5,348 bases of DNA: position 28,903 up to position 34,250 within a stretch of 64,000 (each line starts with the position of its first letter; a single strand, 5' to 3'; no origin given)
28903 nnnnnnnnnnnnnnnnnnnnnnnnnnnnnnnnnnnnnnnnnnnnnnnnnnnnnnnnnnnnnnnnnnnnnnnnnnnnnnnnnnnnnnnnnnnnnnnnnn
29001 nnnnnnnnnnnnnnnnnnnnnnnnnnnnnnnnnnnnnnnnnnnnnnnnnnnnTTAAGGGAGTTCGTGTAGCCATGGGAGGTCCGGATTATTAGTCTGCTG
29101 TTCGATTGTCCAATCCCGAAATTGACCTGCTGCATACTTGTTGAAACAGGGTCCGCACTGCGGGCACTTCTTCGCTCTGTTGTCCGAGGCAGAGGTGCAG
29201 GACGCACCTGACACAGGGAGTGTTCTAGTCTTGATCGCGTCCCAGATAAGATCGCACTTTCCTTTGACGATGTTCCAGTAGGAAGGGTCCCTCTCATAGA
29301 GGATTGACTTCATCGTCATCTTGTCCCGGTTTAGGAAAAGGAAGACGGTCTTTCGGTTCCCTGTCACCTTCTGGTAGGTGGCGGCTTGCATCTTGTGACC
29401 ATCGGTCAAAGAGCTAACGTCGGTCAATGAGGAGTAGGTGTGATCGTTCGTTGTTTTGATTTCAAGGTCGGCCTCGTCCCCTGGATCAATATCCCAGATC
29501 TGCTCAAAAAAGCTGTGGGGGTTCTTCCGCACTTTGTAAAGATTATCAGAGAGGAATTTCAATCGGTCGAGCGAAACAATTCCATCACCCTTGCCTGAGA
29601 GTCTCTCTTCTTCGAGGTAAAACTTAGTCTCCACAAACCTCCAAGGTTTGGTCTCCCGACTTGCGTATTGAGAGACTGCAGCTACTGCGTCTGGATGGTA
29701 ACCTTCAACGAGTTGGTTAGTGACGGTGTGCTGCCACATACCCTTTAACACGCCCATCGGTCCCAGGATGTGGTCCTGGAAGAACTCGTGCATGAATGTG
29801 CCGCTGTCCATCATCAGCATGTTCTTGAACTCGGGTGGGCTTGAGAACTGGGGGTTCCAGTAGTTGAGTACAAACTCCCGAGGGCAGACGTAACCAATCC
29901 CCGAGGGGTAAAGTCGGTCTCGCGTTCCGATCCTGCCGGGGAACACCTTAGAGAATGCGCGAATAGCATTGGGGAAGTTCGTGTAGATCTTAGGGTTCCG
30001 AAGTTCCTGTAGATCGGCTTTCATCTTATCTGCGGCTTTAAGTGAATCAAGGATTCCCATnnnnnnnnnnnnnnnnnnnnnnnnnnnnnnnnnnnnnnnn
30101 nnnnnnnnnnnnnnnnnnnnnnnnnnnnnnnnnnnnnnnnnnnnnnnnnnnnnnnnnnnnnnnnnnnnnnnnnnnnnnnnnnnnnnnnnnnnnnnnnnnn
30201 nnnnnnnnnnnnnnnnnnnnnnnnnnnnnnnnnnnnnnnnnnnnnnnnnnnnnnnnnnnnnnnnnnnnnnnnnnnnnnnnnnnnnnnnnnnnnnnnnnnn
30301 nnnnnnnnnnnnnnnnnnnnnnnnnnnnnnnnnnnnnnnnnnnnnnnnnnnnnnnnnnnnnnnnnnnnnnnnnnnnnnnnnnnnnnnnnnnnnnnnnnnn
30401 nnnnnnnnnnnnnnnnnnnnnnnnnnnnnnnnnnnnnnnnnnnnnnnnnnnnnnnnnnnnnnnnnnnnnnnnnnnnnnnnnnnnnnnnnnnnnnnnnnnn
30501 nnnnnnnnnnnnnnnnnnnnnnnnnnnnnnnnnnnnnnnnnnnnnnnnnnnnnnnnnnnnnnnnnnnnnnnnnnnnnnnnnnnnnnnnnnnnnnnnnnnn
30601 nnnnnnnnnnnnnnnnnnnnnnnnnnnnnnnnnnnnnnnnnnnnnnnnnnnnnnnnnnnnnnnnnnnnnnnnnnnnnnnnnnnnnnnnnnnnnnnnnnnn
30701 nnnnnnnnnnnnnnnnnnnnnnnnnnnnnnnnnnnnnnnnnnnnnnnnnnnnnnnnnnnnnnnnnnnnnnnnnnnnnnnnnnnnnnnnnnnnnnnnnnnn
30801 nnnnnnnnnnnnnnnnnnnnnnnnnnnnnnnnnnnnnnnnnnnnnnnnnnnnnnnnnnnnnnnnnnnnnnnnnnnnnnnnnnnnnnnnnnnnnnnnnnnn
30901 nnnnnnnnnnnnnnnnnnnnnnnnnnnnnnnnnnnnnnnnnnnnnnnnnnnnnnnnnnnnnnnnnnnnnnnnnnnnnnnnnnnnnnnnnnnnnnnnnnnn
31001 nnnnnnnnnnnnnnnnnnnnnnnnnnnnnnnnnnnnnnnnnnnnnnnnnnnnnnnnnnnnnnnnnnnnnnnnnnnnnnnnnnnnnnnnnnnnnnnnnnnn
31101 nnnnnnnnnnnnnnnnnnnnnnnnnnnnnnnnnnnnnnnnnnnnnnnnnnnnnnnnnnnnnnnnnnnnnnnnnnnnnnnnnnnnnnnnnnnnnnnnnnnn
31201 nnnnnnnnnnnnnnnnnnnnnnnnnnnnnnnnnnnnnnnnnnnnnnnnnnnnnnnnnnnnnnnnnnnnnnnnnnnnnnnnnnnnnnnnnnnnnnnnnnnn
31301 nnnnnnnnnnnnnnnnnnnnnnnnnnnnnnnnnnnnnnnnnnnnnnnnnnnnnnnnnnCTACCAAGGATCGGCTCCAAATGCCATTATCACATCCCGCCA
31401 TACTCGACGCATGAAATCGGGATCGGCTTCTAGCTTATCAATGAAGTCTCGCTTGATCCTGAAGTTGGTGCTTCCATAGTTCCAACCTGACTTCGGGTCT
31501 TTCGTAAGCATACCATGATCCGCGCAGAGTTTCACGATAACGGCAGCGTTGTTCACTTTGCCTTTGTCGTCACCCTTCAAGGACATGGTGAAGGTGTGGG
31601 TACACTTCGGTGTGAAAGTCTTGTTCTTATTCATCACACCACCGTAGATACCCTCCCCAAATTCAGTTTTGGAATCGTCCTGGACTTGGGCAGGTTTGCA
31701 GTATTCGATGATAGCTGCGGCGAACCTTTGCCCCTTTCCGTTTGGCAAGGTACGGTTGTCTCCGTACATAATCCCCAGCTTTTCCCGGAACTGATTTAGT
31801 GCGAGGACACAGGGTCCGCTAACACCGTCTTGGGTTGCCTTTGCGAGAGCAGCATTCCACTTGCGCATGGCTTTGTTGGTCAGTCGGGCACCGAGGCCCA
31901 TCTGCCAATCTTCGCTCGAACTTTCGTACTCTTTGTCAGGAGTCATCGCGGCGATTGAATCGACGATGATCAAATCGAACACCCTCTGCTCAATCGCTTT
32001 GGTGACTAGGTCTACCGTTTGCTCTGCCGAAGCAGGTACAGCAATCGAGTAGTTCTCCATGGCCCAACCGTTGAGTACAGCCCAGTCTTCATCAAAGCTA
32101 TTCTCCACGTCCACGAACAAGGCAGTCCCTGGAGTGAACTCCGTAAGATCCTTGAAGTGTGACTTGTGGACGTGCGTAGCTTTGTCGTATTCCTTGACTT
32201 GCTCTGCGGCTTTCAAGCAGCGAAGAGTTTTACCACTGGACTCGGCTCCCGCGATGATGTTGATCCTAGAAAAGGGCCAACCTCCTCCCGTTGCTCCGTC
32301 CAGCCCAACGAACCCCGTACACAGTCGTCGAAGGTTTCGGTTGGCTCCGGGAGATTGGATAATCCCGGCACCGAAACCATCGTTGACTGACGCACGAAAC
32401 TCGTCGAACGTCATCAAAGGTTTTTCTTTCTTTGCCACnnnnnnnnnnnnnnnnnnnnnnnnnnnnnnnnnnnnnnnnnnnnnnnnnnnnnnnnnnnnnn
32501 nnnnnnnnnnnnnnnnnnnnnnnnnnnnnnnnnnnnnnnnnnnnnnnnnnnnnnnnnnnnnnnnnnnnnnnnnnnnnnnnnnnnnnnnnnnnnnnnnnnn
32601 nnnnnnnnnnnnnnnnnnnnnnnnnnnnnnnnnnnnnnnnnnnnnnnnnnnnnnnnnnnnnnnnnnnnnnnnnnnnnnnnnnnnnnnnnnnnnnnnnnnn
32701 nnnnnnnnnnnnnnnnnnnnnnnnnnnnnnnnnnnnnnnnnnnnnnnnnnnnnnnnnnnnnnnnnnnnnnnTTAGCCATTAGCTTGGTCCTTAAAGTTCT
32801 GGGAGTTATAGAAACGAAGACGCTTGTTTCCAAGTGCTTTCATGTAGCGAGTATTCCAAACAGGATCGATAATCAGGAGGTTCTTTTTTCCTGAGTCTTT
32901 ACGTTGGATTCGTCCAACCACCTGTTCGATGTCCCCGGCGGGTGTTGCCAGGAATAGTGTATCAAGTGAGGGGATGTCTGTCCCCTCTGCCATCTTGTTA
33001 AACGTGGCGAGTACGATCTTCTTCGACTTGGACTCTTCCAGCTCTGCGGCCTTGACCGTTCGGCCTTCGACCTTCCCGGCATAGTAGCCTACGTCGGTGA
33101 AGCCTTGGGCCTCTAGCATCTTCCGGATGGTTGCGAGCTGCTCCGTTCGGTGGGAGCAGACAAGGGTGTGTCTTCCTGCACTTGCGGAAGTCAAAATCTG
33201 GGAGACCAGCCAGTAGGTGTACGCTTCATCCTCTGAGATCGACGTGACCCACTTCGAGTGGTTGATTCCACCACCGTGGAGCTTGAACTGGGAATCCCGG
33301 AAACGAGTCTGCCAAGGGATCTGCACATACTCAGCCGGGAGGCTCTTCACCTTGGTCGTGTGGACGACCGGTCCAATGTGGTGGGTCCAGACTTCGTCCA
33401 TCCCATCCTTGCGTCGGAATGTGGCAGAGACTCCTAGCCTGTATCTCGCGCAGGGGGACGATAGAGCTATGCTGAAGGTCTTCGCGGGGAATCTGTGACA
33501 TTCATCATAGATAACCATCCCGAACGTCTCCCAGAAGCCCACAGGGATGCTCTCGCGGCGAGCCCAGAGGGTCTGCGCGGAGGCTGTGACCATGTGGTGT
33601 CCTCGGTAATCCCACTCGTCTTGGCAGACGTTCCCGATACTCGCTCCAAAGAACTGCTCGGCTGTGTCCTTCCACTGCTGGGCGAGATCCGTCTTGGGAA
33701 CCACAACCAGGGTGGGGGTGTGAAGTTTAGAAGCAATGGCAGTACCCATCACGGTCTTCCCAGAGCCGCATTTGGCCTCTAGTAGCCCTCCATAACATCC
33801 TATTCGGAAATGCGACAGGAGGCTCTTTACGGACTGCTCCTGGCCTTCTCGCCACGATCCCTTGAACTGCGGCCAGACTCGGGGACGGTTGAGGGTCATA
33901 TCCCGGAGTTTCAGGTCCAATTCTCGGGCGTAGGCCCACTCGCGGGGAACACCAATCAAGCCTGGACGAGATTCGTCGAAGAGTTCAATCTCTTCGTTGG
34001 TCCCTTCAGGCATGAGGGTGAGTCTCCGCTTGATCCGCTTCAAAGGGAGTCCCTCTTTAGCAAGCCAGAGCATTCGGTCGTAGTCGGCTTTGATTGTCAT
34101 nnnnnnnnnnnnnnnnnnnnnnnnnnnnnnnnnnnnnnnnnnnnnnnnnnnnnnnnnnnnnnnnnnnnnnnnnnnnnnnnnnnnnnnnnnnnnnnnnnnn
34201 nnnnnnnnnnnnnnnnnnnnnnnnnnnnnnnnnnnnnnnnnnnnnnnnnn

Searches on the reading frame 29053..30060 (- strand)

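Call 36: search_protein_families(library=phrogs, proteins=[window:29053-30060:-], max_evalue=0.001)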
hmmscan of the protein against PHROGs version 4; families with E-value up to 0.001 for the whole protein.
window:29053-30060:- (335 aa): 3 families
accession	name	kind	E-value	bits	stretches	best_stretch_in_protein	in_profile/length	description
phrog_1706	-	DNA, RNA and nucleotide metabolism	8.5e-13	49.4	1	199-316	139-253/293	CRISPR/Cas system associated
phrog_2506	-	DNA, RNA and nucleotide metabolism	2.1e-11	44.6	1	47-308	91-336/342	exonuclease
phrog_1990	-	DNA, RNA and nucleotide metabolism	9e-10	39.4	1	23-302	11-229/290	Cas4-domain exonuclease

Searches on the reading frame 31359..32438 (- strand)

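Call 36: search_protein_families(library=phrogs, proteins=[window:31359-32438:-], max_evalue=0.001)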
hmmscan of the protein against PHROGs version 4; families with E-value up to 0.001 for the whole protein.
window:31359-32438:- (359 aa): 5 families
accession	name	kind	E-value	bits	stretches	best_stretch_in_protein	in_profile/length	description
phrog_97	-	other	1e-44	154.6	1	34-253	45-257/506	UvsX-like recombinase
phrog_9666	-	unknown function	1.6e-10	40.8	1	104-314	502-728/779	-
phrog_8337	-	DNA, RNA and nucleotide metabolism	9.1e-09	36.1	1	38-226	49-219/273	DNA repair protein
phrog_1366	-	unknown function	5.8e-06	27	1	62-164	19-100/307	-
phrog_19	-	DNA, RNA and nucleotide metabolism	0.0009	19.2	0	39-74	335-370/621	DnaB-like replicative helicase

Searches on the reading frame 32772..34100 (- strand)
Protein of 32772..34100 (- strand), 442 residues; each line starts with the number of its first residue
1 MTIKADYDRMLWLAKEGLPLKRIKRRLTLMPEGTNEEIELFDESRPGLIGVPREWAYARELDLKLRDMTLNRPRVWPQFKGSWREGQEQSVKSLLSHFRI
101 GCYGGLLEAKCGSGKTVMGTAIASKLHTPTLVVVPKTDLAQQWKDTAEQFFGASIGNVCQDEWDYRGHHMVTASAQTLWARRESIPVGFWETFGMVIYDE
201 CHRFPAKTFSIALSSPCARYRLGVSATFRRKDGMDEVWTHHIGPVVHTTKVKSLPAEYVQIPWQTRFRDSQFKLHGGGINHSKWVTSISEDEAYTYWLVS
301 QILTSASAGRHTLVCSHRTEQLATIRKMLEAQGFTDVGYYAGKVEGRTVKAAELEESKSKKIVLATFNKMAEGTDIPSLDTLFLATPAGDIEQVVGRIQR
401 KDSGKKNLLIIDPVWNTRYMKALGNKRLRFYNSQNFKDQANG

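Call 12: search_protein_families(library=phrogs, proteins=[window:32772-34100:-])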
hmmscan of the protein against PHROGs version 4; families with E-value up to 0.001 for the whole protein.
window:32772-34100:- (442 aa): 5 families
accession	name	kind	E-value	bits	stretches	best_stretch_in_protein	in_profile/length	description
phrog_16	-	DNA, RNA and nucleotide metabolism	9.5e-50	170.7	1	84-423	274-607/986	DNA helicase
phrog_9690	-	DNA, RNA and nucleotide metabolism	3.7e-15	56.7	1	183-437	31-298/306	DNA helicase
phrog_62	-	DNA, RNA and nucleotide metabolism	1.1e-14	53.9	1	73-235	687-856/1881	DNA helicase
phrog_16259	-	DNA, RNA and nucleotide metabolism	7.2e-08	33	1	106-208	136-240/330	DNA helicase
phrog_2488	-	DNA, RNA and nucleotide metabolism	0.00029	20.7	0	79-149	19-94/579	DNA helicase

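Call 13: search_protein_families(library=pfam, proteins=[window:32772-34100:-])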
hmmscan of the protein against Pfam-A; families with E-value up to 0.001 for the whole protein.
window:32772-34100:- (442 aa): 3 families
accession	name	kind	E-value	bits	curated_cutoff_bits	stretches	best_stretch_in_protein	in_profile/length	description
PF04851.21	ResIII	-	8.4e-22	78.3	22.5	1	82-230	3-164/164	Type III restriction enzyme, res subunit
PF00270.35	DEAD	-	5.8e-09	36.3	26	1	86-229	3-161/167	DEAD/DEAH box helicase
PF00271.37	Helicase_C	-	9.7e-05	23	23.5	1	300-400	7-105/110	Helicase conserved C-terminal domain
